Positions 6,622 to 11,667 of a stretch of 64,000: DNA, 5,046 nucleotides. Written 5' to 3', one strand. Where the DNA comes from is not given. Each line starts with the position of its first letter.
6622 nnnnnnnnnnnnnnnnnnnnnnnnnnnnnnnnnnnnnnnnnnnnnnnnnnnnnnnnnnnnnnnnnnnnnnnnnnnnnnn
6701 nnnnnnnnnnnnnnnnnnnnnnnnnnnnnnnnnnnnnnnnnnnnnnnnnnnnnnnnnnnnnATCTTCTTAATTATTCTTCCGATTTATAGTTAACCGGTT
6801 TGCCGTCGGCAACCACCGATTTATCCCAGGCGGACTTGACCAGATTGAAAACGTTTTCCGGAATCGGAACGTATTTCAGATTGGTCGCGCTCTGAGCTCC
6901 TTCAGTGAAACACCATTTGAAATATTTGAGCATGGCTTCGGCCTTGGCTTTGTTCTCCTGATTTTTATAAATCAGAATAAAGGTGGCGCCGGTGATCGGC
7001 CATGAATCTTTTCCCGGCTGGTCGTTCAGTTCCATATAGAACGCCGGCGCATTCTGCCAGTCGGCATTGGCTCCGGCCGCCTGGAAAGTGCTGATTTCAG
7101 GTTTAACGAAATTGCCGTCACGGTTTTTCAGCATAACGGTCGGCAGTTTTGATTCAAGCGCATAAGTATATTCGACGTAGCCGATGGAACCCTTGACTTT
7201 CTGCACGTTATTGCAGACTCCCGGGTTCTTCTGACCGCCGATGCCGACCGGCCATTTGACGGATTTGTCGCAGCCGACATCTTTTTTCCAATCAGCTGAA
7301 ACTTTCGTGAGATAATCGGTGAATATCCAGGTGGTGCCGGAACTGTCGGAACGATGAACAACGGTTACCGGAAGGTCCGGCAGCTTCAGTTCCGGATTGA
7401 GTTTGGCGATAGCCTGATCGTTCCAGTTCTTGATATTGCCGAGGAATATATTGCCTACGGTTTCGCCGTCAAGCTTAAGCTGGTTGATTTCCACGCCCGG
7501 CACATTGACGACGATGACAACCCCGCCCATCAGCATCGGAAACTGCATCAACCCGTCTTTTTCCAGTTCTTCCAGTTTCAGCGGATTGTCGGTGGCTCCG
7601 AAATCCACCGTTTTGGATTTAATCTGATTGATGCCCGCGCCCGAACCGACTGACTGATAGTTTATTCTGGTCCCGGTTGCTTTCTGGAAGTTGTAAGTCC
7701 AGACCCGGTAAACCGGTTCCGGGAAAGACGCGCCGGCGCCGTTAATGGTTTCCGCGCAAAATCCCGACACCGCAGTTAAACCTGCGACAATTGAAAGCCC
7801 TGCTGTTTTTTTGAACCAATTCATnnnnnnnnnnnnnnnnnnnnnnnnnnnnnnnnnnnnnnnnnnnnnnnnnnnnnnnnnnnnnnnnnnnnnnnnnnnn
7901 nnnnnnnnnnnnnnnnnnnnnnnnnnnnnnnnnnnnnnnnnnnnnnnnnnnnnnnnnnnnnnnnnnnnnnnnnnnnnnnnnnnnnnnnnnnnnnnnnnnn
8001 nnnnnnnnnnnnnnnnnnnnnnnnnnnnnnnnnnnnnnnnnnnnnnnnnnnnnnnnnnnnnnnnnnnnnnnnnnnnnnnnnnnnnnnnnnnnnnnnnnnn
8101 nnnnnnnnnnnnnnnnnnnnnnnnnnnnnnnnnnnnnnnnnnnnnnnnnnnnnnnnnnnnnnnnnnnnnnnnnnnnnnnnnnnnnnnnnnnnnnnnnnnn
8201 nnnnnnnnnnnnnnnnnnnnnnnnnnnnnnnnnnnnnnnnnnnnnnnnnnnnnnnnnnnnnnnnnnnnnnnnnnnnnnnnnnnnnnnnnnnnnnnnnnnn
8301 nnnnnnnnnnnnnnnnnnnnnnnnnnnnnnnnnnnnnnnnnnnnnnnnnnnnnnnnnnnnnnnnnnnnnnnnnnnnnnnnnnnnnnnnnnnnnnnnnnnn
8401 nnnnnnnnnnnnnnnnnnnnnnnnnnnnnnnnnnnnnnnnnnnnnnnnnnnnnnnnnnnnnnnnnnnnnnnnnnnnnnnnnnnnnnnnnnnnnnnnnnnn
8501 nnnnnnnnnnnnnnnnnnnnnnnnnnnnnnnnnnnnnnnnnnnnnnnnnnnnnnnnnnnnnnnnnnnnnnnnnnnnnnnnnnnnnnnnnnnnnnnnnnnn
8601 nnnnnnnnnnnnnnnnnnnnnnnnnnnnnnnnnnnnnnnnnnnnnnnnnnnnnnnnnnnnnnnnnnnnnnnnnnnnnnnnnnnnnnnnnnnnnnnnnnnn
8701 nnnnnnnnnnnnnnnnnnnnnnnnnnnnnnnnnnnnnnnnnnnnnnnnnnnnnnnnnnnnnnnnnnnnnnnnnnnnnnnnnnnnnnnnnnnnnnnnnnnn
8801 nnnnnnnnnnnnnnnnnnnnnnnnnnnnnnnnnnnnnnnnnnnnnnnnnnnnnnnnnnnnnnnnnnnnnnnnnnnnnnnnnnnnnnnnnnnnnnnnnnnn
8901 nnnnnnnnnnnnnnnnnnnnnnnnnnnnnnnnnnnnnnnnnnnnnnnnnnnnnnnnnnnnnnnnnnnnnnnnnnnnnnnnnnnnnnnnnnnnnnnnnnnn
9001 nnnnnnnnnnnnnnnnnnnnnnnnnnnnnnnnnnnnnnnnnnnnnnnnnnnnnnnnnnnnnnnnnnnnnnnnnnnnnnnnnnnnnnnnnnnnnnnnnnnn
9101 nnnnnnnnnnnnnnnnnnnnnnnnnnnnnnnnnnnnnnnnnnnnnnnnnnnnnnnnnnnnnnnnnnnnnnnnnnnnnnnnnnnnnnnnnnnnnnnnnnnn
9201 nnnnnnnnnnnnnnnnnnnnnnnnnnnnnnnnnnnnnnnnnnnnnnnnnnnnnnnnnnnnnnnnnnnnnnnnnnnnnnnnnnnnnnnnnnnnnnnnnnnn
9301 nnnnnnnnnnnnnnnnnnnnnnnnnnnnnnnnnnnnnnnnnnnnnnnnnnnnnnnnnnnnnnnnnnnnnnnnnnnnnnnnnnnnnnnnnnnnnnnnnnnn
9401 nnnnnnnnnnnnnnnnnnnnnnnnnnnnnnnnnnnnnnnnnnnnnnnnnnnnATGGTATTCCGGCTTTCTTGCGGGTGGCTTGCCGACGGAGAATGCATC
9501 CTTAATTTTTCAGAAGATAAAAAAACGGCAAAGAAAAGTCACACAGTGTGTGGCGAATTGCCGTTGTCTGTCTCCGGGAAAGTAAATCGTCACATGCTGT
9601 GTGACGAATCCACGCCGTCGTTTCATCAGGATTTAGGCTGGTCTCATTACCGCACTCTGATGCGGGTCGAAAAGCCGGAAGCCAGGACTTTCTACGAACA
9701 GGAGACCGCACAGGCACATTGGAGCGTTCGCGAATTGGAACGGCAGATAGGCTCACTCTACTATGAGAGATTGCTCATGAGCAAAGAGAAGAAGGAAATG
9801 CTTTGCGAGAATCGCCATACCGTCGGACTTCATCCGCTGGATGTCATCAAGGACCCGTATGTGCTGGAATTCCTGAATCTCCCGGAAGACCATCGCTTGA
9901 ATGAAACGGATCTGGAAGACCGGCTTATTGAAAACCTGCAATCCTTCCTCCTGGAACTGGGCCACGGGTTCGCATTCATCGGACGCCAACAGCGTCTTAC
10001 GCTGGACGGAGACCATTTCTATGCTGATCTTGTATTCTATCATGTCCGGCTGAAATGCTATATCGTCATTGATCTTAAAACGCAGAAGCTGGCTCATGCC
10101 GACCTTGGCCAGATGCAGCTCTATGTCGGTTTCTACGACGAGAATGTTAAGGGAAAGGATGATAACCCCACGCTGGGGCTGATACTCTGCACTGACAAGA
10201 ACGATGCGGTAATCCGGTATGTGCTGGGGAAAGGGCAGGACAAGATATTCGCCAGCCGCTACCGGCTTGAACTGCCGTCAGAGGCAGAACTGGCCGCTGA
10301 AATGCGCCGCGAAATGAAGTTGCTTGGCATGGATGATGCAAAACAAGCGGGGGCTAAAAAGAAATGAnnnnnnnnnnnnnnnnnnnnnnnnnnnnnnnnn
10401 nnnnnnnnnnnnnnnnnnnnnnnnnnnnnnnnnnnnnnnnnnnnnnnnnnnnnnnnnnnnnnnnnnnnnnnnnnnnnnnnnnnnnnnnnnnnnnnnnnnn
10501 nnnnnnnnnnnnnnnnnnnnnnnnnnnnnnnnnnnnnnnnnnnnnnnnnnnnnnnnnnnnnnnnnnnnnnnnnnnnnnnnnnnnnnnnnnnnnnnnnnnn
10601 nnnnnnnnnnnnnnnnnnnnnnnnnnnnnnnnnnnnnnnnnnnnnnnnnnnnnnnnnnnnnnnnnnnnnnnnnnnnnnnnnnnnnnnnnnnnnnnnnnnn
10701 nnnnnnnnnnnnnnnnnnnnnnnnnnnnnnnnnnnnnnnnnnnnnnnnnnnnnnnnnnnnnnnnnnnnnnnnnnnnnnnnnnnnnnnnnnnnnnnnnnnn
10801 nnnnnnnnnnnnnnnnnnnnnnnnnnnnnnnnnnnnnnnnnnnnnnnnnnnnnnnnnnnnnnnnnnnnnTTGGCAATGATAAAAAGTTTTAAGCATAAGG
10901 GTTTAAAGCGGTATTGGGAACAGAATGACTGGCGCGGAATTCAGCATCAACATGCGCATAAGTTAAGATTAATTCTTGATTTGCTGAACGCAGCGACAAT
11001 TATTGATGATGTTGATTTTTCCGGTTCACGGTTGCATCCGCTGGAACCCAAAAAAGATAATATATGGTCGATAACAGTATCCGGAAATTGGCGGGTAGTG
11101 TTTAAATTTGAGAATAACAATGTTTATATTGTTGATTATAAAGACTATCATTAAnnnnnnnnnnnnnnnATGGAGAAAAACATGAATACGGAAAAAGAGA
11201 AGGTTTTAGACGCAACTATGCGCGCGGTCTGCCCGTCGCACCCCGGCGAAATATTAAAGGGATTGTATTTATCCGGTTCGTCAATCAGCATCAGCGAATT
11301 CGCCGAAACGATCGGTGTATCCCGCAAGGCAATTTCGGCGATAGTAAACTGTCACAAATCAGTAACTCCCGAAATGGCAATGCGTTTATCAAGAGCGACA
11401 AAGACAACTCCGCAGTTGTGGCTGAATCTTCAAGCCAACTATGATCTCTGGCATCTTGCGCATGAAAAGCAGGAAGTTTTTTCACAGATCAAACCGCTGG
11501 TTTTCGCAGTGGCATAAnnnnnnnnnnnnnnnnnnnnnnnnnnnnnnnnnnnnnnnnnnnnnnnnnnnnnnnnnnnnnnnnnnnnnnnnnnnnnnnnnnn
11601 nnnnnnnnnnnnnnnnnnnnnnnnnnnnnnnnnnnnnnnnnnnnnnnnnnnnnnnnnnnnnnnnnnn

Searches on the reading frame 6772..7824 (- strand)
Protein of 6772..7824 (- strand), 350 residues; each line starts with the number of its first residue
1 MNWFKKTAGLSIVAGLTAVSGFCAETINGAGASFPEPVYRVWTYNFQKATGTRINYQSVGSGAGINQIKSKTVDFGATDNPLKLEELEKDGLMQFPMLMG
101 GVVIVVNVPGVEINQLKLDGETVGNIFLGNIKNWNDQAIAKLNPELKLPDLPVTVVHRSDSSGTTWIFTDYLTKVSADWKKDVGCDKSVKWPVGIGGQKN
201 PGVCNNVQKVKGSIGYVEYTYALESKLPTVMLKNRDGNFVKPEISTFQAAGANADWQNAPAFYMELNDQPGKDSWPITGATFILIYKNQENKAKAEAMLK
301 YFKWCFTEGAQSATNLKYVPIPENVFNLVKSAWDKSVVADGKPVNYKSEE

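Call 6: search_protein_families(library=pfam, proteins=[window:6772-7824:-])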
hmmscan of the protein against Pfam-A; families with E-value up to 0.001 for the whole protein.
window:6772-7824:- (350 aa): 4 families
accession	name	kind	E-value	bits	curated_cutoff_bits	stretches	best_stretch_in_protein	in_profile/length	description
PF12849.12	PBP_like_2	-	3.5e-36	125.8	27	1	25-304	10-262/267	PBP superfamily domain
PF01547.30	SBP_bac_1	-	7.1e-21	75.9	26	1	29-302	6-300/307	Bacterial extracellular solute-binding protein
PF13531.11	SBP_bac_11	-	0.00012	22.4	25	1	36-110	10-89/227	Bacterial extracellular solute-binding protein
PF12727.12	PBP_like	-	0.00086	18.9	27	0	47-175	5-116/193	PBP superfamily domain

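Call 9: find_encoding_contigs(protein=window:6772-7824:-, flank=10000, max_places=10)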
Protein window:6772-7824:- (350 aa): 16 contigs read that carry it; 9 places shown.
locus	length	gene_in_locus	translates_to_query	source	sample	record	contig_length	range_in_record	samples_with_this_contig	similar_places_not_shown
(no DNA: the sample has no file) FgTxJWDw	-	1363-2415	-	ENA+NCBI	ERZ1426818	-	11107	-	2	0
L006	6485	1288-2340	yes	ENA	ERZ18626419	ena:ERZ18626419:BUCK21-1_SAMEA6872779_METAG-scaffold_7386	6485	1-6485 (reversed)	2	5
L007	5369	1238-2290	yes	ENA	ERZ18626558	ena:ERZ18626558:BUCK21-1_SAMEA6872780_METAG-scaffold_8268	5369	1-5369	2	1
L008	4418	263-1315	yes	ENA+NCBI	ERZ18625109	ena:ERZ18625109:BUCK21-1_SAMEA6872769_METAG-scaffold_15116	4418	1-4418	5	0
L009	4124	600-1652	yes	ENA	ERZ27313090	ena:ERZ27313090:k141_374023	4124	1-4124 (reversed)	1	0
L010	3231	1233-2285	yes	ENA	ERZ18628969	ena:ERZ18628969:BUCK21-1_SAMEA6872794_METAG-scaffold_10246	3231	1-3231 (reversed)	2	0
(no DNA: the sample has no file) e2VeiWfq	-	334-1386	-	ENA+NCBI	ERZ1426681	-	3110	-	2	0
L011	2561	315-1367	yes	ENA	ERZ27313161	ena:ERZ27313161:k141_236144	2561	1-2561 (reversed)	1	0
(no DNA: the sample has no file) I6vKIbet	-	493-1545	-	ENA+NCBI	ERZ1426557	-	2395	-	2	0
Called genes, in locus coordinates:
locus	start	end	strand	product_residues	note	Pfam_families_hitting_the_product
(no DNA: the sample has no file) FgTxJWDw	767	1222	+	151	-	-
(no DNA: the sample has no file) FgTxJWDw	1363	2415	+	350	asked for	PF12849:PBP_like_2, PF01547:SBP_bac_1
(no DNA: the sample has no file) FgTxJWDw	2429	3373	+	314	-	PF00528:BPD_transp_1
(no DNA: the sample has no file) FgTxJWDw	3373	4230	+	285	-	PF00528:BPD_transp_1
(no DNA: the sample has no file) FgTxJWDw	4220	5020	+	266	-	PF02463:SMC_N (faint), PF00005:ABC_tran, PF13304:AAA_21 (faint)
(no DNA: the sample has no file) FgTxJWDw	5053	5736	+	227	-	PF01895:PhoU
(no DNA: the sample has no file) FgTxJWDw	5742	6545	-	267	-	PF20434:BD-FAE, PF07859:Abhydrolase_3, PF00326:Peptidase_S9 (weak)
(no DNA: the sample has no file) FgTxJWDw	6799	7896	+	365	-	PF01041:DegT_DnrJ_EryC1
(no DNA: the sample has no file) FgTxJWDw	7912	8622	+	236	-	PF00535:Glycos_transf_2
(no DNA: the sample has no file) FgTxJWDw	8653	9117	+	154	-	PF25084:LbH_EIF2B (weak), PF25087:GMPPB_C (faint), PF00132:Hexapep (weak), PF14602:Hexapep_2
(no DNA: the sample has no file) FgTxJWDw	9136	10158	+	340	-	PF01408:GFO_IDH_MocA, PF22725:GFO_IDH_MocA_C3, PF02894:GFO_IDH_MocA_C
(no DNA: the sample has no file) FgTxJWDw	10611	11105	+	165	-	?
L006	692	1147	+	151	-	-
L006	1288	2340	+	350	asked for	PF12849:PBP_like_2, PF01547:SBP_bac_1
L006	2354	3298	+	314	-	PF00528:BPD_transp_1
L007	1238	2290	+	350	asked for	PF12849:PBP_like_2, PF01547:SBP_bac_1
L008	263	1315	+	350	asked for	PF12849:PBP_like_2, PF01547:SBP_bac_1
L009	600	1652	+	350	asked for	PF12849:PBP_like_2, PF01547:SBP_bac_1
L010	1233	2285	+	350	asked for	PF12849:PBP_like_2, PF01547:SBP_bac_1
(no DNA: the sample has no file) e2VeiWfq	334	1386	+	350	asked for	PF12849:PBP_like_2, PF01547:SBP_bac_1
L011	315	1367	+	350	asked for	PF12849:PBP_like_2, PF01547:SBP_bac_1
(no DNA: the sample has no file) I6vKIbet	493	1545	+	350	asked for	PF12849:PBP_like_2, PF01547:SBP_bac_1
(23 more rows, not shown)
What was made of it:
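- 6772..7824 (-): pstS, the core gene on the left flank of array A. Calls 6, 9.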

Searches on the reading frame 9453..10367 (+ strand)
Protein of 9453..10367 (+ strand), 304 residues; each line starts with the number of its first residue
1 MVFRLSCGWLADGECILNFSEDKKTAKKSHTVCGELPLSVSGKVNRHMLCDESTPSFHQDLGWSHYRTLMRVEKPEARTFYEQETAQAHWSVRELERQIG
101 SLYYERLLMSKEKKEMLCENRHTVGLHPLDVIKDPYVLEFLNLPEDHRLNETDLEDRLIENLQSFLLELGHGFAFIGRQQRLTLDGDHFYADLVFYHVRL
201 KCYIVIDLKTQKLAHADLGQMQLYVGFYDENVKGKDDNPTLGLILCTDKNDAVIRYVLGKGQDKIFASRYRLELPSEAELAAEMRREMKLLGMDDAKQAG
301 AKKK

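Call 6: search_protein_families(library=pfam, proteins=[window:9453-10367:+])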
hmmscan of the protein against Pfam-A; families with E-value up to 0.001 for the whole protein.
window:9453-10367:+ (304 aa): 2 families
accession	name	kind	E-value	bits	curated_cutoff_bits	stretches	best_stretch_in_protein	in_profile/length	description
PF06250.17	YhcG_C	-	3.4e-58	196.4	32.5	1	130-283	2-155/157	YhcG PDDEXK nuclease domain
PF17761.7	DUF1016_N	-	3.9e-14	53.3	32.8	1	55-106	86-137/137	DUF1016 N-terminal domain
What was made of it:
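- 9453..11517 (+): Accessory cargo to the right of array A: a YhcG/DUF1016 PDDEXK nuclease (9453-10367), a HigB-like toxin (10870-11154) and an HTH_3 antitoxin (11170-11517). Call 6.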

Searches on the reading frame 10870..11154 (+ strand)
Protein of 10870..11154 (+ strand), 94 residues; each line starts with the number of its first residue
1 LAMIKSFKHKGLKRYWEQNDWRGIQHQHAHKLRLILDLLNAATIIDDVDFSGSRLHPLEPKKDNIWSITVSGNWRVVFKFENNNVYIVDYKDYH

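Call 6: search_protein_families(library=pfam, proteins=[window:10870-11154:+])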
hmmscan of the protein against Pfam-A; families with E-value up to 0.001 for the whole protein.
window:10870-11154:+ (94 aa): 1 family
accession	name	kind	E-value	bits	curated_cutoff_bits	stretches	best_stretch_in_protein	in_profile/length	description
PF05015.19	HigB-like_toxin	-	2.6e-24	85.9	27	1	5-94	1-91/91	RelE-like toxin of type II toxin-antitoxin system HigB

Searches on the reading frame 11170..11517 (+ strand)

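Call 6: search_protein_families(library=pfam, proteins=[window:11170-11517:+])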
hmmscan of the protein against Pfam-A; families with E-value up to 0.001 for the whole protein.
window:11170-11517:+ (115 aa): 2 families
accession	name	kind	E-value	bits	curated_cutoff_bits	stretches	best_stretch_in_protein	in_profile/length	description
PF01381.28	HTH_3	-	6.6e-07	29.7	23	1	39-83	10-54/55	Helix-turn-helix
PF15943.11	YdaS_toxin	-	0.00015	22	30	1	42-78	12-48/65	Bacterial toxin YdaS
